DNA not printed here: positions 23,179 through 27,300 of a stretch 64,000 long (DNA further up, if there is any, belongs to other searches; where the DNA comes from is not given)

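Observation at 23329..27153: Giant (~1270 aa) TPM-domain protein with a huge cytoplasmic helical region and an aromatic-spaced Gly/Ser tail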

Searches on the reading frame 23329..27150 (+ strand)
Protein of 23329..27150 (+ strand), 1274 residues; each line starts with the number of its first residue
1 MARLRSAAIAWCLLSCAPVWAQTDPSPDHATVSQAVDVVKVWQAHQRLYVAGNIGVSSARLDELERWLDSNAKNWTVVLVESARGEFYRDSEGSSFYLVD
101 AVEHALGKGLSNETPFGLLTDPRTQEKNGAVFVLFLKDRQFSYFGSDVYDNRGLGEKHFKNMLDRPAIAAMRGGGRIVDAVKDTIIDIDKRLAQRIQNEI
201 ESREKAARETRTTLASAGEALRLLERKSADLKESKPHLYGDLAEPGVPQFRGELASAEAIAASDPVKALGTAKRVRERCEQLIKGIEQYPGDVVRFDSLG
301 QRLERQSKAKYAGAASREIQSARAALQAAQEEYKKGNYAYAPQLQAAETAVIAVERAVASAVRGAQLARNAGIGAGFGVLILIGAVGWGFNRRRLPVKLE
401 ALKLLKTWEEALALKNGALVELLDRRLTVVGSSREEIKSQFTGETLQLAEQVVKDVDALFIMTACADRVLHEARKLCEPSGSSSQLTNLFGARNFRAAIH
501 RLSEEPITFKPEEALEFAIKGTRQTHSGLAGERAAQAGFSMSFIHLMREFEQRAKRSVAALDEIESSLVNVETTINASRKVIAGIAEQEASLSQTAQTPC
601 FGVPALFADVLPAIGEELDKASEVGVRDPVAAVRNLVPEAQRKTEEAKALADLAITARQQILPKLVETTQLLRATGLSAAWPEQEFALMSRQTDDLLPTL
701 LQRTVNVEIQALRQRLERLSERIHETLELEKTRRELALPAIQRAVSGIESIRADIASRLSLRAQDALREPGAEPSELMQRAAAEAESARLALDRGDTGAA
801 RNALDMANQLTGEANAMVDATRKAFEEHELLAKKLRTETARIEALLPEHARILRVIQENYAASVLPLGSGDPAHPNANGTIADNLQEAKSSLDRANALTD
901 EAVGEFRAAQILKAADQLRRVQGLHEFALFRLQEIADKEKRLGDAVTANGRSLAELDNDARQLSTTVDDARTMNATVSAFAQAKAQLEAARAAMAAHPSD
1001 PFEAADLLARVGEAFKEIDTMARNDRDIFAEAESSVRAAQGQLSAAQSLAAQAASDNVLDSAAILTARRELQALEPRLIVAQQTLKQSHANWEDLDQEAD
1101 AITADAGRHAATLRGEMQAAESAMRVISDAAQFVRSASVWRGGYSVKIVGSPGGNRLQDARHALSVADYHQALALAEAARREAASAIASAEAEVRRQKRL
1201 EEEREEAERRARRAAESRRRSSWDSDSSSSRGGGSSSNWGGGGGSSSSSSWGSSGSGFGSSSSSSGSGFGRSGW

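Call 5: search_protein_families(library=pfam, proteins=[window:23329-27150:+], max_evalue=1)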
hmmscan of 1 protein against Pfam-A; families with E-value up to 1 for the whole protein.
window:23329-27150:+ (1274 aa): 3 families
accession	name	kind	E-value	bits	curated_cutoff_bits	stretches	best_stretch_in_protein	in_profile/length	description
PF16826.10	DUF5076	-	0.0045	17.4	25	1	27-84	5-51/84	Domain of unknown function (DUF5076)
PF20990.2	DUF2207_C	-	0.11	12.6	33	1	279-400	74-195/247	Predicted membrane protein (DUF2207) C-terminal domain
PF10393.14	Matrilin_ccoil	-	0.31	11.2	26.3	1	701-724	16-39/45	Trimeric coiled-coil oligomerisation domain of matrilin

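Call 6: search_protein_families(library=ncbifam, proteins=[window:23329-27150:+], max_evalue=1)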
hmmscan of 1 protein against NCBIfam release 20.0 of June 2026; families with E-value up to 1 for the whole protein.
window:23329-27150:+ (1274 aa): 0 families

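Call 7: find_homologous_proteins(query=window:23329-27150:+)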
Query window:23329-27150:+ (1274 aa): 108 proteins with E <= 0.001 among 8000 candidates.
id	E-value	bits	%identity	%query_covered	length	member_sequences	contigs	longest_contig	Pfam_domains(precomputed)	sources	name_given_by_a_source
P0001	0.0e+0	2662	100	99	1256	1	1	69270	-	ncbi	ncbi:MAG: hypothetical protein AB1705_00170 [Verrucomicrobiota bacterium]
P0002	5.6e-290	984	44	92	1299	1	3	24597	-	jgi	jgi:hypothetical protein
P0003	4.3e-276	938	42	91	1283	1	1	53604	-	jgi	jgi:hypothetical protein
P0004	1.6e-274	932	41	92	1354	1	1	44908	-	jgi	jgi:hypothetical protein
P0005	2.9e-268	912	41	92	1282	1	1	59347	-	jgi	jgi:hypothetical protein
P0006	3.6e-265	901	-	-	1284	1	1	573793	-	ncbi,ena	-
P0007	2.8e-263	895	42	91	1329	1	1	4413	-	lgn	-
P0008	3.7e-263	895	42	90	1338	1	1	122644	-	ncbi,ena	-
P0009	2.6e-262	892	42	93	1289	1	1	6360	-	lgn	-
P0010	1.3e-255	870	42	98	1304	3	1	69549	-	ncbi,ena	-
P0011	4.5e-255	868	41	91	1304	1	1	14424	-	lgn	-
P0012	4.1e-252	858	42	93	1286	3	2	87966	-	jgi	jgi:hypothetical protein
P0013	2.1e-251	856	40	91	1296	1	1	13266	-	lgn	-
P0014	6.8e-250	851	-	-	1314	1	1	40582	-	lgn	-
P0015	1.0e-249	850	39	97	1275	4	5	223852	-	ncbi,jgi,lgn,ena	-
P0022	9.4e-242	824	39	90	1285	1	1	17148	-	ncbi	-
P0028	4.2e-235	802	39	91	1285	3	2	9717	-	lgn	-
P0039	8.9e-221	754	39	90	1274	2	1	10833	-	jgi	-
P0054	3.0e-174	600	32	91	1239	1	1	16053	-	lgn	-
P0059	1.4e-158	548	30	89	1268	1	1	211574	-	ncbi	ncbi:MAG: hypothetical protein R3C28_20575 [Pirellulaceae bacterium]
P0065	3.2e-152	527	30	95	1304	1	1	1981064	-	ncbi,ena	-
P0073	3.0e-147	511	30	91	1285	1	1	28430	-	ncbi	-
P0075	5.2e-141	490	29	92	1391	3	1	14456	PF06103.17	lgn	-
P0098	1.6e-116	409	28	90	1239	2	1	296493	-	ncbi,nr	ncbi:MAG: hypothetical protein H7A51_17915 [Akkermansiaceae bacterium]|nr:hypothetical protein [Akke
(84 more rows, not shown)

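Call 17: search_solved_structures(query=A1, max_evalue=1, show_alignments=2)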
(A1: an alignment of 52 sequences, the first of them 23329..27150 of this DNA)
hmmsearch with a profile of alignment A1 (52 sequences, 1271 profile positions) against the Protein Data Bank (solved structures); distinct sequences matched with E-value up to 1: 35.
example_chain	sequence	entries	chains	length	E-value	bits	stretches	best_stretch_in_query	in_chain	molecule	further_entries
5xg2_A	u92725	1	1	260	0.0038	18.5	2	886-975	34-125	Chromosome partition protein Smc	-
8fit_A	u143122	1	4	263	0.0093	17.2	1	984-1062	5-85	cs074A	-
5u87_A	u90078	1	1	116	0.017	16.3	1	975-1061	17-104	Preproalbumin PawS1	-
4v67_AX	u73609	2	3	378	0.017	16.3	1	251-335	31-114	Bacterial peptide chain release factor 2 (RF-2) | Peptide chain release factor 2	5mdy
2ihr_1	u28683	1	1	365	0.019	16.1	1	251-335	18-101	Peptide chain release factor 2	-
4v4s_AY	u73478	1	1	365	0.019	16.1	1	245-335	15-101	Peptide chain release factor 2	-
4v9n_AY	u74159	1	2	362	0.02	16.1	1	251-335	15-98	Bacterial peptide chain release factor 2 (RF-2)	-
4dcn_C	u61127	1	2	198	0.022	15.9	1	190-347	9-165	Arfaptin-2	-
6c5l_AY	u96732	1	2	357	0.024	15.8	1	251-335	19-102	Peptide chain release factor 2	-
4v5e_AY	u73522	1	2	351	0.025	15.8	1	251-335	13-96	PEPTIDE CHAIN RELEASE FACTOR 2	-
4v5j_AY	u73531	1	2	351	0.025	15.8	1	251-335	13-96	PEPTIDE CHAIN RELEASE FACTOR 2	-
1i49_A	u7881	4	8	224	0.033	15.4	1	191-347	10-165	ARFAPTIN 2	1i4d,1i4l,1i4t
6gaj_A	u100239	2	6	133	0.064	14.4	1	923-1001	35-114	Outer capsid protein sigma-1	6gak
6akl_A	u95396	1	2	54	0.15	13.1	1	828-878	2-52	Suppressor of IKBKE 1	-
4tql_A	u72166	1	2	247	0.16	13.1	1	674-835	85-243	Three helix bundle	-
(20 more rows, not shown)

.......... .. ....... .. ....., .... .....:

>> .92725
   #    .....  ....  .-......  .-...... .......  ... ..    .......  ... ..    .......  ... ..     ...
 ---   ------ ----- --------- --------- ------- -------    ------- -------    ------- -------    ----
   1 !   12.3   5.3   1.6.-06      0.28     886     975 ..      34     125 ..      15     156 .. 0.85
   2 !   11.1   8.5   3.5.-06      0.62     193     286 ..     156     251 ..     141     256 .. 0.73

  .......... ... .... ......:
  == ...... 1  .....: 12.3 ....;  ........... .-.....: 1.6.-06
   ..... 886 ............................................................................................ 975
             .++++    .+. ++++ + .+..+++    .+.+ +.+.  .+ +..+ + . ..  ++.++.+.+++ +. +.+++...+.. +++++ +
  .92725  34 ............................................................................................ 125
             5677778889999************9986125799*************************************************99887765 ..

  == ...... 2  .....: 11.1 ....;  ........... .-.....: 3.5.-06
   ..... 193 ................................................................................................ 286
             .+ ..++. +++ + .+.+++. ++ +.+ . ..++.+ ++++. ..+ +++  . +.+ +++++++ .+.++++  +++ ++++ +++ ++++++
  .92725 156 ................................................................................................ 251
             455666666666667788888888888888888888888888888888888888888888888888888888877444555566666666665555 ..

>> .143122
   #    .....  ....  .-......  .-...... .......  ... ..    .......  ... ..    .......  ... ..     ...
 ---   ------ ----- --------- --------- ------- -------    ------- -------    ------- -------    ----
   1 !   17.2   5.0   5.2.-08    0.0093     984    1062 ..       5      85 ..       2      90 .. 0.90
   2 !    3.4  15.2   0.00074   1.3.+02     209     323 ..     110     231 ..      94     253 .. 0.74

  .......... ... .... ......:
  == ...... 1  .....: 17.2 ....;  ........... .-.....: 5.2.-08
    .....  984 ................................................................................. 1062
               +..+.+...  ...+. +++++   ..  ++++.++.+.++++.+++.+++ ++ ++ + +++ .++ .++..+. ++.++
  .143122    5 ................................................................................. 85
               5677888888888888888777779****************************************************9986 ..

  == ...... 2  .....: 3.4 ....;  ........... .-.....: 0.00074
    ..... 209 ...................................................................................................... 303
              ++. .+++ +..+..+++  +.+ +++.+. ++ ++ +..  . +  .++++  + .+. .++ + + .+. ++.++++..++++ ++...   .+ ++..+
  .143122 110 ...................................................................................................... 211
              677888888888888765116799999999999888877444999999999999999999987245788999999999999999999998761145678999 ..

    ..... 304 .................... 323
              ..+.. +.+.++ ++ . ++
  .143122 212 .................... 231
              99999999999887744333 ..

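Call 18: find_encoding_contigs(protein=P0006, flank=8000, max_places=2)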
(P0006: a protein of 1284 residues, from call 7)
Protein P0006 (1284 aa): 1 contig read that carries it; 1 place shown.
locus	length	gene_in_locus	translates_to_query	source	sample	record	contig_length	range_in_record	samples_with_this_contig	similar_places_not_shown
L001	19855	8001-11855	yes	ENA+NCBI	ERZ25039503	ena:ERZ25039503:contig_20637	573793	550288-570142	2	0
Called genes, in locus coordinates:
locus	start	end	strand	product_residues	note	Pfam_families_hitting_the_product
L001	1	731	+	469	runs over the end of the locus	-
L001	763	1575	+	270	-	-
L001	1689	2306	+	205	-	-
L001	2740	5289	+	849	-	PF07676:PD40 (faint), PF26549:Tricorn_N (faint), PF26550:Tricorn_2nd (faint)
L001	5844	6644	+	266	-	PF07596:SBP_bac_10 (faint)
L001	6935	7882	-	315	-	-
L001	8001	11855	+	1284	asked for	-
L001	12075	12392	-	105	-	PF00486:Trans_reg_C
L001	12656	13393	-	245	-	PF01797:Y1_Tnp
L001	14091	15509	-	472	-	-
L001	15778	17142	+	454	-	PF06824:Glyco_hydro_125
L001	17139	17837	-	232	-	-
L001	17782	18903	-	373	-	PF03051:Peptidase_C1_2 (faint), PF00112:Peptidase_C1 (faint)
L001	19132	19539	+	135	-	-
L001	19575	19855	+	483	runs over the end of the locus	PF06863:DUF1254, PF06742:DUF1214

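Call 19: find_encoding_contigs(protein=P0065, flank=8000, max_places=2)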
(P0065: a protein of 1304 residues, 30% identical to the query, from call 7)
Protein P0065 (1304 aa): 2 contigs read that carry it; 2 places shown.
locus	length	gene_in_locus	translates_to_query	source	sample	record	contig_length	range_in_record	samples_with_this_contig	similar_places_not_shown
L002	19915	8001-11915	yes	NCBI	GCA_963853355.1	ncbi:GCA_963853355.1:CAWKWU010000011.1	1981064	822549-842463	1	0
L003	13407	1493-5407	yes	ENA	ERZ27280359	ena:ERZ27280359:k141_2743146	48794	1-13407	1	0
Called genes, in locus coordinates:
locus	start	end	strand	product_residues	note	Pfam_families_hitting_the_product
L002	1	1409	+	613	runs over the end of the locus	PF21959:DUF6923 (faint)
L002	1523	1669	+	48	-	-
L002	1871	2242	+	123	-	-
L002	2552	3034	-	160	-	-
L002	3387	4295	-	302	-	-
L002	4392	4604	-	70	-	-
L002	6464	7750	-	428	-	PF01566:Nramp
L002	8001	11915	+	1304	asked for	-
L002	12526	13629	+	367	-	PF01321:Creatinase_N, PF00557:Peptidase_M24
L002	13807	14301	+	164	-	PF00364:Biotin_lipoyl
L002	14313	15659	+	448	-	PF00289:Biotin_carb_N, PF02222:ATP-grasp, PF02786:CPSase_L_D2, PF07478:Dala_Dala_lig_C (weak), PF02785:Biotin_carb_C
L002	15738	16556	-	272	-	PF13717:Zn_ribbon_4 (faint)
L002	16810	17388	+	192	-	PF00588:SpoU_methylase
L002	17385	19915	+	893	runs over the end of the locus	-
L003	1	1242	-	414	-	?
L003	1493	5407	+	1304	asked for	-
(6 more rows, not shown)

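Call 21: find_encoding_contigs(protein=P0098, flank=8000, max_places=1)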
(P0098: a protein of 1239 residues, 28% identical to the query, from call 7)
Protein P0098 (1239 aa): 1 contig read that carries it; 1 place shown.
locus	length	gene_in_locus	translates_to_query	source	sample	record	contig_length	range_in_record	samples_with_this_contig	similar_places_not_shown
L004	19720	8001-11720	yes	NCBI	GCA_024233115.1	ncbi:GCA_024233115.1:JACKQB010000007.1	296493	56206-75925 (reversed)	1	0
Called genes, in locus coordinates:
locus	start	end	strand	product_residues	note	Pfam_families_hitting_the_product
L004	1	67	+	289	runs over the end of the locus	PF01048:PNP_UDP_1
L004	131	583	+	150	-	-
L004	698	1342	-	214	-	PF00881:Nitroreductase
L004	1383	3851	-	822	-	-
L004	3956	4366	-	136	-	-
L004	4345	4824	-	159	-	PF07332:Phage_holin_3_6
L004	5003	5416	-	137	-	PF02987:LEA_4 (faint)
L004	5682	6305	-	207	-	PF00753:Lactamase_B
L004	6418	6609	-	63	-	-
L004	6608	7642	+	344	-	PF00154:RecA_N, PF06745:ATPase (faint), PF08423:Rad51, PF27531:MT3502_N (weak), PF21096:RecA_C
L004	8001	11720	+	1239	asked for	-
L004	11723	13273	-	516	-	-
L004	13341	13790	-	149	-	PF04134:DCC1-like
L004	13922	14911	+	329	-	PF20030:bpMoxR, PF07726:AAA_3, PF07728:AAA_5, PF17863:AAA_lid_2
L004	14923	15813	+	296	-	PF01882:DUF58, PF00092:VWA (faint), PF13519:VWA_2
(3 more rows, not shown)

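Call 22: find_encoding_contigs(protein=P0059, flank=8000, max_places=1)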
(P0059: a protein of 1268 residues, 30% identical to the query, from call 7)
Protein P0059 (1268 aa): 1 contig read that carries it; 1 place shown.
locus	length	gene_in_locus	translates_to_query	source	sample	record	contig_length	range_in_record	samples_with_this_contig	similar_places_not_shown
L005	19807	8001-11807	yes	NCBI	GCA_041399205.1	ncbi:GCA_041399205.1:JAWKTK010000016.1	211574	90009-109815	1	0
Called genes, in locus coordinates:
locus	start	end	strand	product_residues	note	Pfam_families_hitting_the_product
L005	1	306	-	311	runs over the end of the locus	PF16881:LIAS_N (weak), PF04055:Radical_SAM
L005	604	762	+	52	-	-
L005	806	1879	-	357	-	PF08450:SGL (faint), PF10282:Lactonase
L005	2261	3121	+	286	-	PF01557:FAA_hydrolase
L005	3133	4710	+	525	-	PF00171:Aldedh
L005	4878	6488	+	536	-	PF25063:ARM_TT21_C, PF14559:TPR_19, PF23914:TPR_CcmH_CycH (weak), PF13371:TPR_9, PF13432:TPR_16, PF00515:TPR_1 (weak), PF07719:TPR_2 (weak), PF13414:TPR_11 (weak), +12 more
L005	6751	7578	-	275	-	PF13191:AAA_16 (faint), PF13604:AAA_30 (weak), PF13401:AAA_22, PF05729:NACHT (weak), PF07728:AAA_5 (weak)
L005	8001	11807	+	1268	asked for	-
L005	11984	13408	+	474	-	PF00206:Lyase_1, PF10415:FumaraseC_C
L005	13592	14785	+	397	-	PF13431:TPR_17 (faint), PF13181:TPR_8 (faint), PF13424:TPR_12 (weak), PF13432:TPR_16 (weak), PF14559:TPR_19 (weak), PF00515:TPR_1, PF07719:TPR_2 (weak), PF13414:TPR_11, +3 more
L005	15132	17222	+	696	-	PF00009:GTP_EFTU, PF22042:EF-G_D2, PF03144:GTP_EFTU_D2, PF14492:EFG_III, PF16658:RF3_C (weak), PF03764:EFG_IV, PF00679:EFG_C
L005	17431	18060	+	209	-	PF07638:Sigma70_ECF, PF04542:Sigma70_r2, PF08281:Sigma70_r4_2, PF04545:Sigma70_r4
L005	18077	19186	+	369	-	PF00404:Dockerin_1 (weak)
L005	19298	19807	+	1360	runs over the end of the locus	PF00069:Pkinase, PF07714:PK_Tyr_Ser-Thr, PF23381:Beta-prop_IFT122_1st, PF23414:Beta-prop_EML_2, PF25174:Beta-prop_THOC3, PF23381:Beta-prop_IFT122_1st, PF25174:Beta-prop_THOC3, PF24814:WD40_Prp19, +25 more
